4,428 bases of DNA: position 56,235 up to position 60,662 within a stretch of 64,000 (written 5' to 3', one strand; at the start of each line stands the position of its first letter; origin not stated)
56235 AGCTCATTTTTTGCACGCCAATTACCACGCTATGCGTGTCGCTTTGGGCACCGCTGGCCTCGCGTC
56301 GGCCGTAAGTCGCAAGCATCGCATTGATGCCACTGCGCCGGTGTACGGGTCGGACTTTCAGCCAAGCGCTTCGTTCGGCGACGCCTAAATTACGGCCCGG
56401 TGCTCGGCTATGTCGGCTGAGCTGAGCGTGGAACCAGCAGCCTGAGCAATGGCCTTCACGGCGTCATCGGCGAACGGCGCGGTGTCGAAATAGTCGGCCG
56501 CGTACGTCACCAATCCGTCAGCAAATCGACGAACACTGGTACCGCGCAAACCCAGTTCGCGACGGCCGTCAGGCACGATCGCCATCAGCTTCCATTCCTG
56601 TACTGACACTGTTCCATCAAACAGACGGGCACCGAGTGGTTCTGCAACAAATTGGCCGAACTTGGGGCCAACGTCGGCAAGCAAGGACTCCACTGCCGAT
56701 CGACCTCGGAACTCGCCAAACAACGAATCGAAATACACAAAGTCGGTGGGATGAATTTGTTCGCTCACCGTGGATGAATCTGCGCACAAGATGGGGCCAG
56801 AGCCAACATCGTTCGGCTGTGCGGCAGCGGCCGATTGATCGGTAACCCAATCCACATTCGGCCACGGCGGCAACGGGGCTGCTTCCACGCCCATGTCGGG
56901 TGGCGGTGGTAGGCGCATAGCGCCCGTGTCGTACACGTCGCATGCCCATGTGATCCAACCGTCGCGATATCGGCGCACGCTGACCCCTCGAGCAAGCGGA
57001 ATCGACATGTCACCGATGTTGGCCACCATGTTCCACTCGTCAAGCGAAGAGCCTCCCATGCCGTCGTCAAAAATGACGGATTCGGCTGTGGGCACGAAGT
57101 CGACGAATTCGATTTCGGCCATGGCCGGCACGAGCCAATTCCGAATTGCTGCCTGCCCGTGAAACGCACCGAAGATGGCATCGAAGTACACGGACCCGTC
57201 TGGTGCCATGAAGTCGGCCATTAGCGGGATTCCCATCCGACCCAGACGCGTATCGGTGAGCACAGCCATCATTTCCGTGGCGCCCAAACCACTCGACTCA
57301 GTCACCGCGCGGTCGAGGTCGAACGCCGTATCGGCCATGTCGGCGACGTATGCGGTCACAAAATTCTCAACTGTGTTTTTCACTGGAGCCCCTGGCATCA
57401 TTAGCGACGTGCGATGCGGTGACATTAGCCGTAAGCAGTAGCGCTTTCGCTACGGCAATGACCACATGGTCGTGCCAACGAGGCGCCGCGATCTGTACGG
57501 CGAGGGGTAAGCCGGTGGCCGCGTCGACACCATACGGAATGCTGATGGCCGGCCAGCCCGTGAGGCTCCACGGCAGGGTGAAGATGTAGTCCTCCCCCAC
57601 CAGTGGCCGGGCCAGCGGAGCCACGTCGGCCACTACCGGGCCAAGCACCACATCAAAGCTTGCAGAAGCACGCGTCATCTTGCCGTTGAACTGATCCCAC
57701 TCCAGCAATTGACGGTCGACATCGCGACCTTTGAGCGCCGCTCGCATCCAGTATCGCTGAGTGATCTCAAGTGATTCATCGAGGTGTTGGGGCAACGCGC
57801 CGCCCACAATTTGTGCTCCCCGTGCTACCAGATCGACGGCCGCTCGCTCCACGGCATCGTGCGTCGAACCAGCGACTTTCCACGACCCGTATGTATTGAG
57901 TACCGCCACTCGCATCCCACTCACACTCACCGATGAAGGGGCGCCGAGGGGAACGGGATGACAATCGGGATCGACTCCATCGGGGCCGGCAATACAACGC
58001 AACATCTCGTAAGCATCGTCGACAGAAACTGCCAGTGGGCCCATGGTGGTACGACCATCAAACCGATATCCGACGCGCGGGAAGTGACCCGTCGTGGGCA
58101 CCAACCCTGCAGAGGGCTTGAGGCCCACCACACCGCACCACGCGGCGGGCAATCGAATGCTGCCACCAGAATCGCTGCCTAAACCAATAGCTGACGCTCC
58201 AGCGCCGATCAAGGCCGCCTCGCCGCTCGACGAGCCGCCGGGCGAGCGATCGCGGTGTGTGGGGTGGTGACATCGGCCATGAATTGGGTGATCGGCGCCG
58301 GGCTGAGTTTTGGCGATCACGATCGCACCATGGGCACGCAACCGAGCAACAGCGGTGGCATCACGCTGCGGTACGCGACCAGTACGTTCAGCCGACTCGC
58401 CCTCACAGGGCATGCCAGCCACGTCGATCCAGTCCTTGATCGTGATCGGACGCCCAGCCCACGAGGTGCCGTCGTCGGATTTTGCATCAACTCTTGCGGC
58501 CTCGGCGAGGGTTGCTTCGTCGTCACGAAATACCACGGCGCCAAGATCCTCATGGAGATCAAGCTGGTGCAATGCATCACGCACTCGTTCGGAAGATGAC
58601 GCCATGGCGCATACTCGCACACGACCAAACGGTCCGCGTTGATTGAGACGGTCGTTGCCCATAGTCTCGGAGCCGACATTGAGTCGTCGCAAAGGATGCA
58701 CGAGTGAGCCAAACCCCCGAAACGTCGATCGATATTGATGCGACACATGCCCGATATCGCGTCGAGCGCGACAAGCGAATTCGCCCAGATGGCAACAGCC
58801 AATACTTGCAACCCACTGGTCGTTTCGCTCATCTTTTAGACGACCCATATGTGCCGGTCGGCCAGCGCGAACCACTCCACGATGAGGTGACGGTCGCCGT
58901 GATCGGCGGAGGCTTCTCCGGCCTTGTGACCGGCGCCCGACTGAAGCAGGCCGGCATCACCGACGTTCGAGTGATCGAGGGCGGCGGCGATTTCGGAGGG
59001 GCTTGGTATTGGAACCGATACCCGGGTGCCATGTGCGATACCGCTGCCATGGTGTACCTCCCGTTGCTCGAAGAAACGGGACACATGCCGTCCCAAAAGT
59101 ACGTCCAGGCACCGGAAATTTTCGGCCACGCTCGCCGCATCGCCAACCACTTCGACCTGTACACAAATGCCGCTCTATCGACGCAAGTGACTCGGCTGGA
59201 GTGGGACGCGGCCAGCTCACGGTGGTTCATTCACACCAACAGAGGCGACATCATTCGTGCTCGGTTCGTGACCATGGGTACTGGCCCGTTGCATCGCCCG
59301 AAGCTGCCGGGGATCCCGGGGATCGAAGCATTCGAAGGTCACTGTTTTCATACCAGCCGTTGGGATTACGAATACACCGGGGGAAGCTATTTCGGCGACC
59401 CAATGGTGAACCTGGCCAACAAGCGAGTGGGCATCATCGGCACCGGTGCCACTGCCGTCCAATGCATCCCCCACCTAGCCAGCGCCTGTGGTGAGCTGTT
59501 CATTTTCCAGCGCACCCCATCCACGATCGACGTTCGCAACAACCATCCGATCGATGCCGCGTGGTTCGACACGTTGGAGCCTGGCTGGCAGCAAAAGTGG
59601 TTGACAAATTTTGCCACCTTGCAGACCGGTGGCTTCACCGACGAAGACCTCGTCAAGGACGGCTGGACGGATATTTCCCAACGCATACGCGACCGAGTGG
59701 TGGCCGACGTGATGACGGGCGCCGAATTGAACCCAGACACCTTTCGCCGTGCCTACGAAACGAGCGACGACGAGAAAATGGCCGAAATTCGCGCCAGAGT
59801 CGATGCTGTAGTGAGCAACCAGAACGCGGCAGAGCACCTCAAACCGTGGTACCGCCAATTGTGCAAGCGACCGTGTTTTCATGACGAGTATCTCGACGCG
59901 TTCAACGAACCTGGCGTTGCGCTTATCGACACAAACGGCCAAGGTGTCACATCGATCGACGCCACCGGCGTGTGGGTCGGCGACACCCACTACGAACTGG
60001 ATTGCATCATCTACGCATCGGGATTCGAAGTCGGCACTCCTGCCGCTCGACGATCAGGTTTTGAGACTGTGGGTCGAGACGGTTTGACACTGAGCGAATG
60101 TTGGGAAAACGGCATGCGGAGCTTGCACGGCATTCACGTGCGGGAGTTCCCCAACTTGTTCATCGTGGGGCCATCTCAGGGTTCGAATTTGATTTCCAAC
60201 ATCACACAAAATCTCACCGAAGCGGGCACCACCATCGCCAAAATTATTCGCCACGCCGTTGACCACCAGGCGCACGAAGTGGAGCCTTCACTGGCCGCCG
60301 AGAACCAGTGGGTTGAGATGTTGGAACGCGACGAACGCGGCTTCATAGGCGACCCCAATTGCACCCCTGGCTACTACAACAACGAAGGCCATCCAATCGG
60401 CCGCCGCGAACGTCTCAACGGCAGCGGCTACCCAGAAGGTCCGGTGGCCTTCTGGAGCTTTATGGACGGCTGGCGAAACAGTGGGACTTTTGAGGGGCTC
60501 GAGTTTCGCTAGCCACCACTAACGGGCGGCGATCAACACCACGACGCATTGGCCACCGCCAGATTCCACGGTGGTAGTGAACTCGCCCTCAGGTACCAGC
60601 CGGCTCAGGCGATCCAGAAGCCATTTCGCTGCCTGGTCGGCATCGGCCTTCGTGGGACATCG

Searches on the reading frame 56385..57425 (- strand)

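Call 61: search_protein_families(library=pfam, proteins=[window:56385-57425:-], max_evalue=0.00001)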
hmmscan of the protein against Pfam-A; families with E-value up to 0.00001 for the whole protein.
window:56385-57425:- (346 aa): 1 family
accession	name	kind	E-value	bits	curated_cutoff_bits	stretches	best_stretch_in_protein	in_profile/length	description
PF12680.13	SnoaL_2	-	2.3e-11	44.6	27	0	227-308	22-101/102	SnoaL-like domain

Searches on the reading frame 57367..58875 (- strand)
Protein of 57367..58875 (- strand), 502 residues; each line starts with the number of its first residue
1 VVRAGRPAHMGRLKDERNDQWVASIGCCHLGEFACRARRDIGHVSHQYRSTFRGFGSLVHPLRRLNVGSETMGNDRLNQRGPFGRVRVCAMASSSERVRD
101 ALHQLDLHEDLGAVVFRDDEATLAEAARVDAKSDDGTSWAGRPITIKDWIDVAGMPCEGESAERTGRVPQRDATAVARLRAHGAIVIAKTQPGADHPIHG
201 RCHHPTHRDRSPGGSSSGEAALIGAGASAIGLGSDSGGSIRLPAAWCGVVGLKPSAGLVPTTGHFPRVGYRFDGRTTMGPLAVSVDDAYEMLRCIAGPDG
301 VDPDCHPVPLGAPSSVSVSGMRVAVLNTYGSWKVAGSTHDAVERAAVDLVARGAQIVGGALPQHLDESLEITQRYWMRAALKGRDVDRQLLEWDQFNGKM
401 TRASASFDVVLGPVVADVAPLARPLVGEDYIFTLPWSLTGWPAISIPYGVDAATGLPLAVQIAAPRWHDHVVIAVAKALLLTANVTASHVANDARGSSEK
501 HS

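Call 61: search_protein_families(library=pfam, proteins=[window:57367-58875:-], max_evalue=0.00001)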
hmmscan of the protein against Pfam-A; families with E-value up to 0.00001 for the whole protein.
window:57367-58875:- (502 aa): 1 family
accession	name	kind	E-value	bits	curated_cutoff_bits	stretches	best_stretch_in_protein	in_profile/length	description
PF01425.27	Amidase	-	1e-70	239.5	27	2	98-377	3-292/445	Amidase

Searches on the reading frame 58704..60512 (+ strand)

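Call 61: search_protein_families(library=pfam, proteins=[window:58704-60512:+], max_evalue=0.00001)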
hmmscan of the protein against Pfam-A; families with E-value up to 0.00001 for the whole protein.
window:58704-60512:+ (602 aa): 5 families
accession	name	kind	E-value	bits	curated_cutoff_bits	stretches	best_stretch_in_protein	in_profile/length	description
PF13738.12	Pyr_redox_3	-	1.5e-11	44.5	30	1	66-222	2-162/305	Pyridine nucleotide-disulphide oxidoreductase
PF13450.12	NAD_binding_8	-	1.2e-08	35.5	21.9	1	66-120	1-54/68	NAD(P)-binding Rossmann-like domain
PF07992.20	Pyr_redox_2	-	9.8e-08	32.2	26.1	1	63-272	2-175/291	Pyridine nucleotide-disulphide oxidoreductase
PF01266.30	DAO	-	2.6e-07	30.9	27.9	0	64-101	2-39/353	FAD dependent oxidoreductase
PF00743.25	FMO-like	-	9.8e-07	28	22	1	63-275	3-219/532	Flavin-binding monooxygenase-like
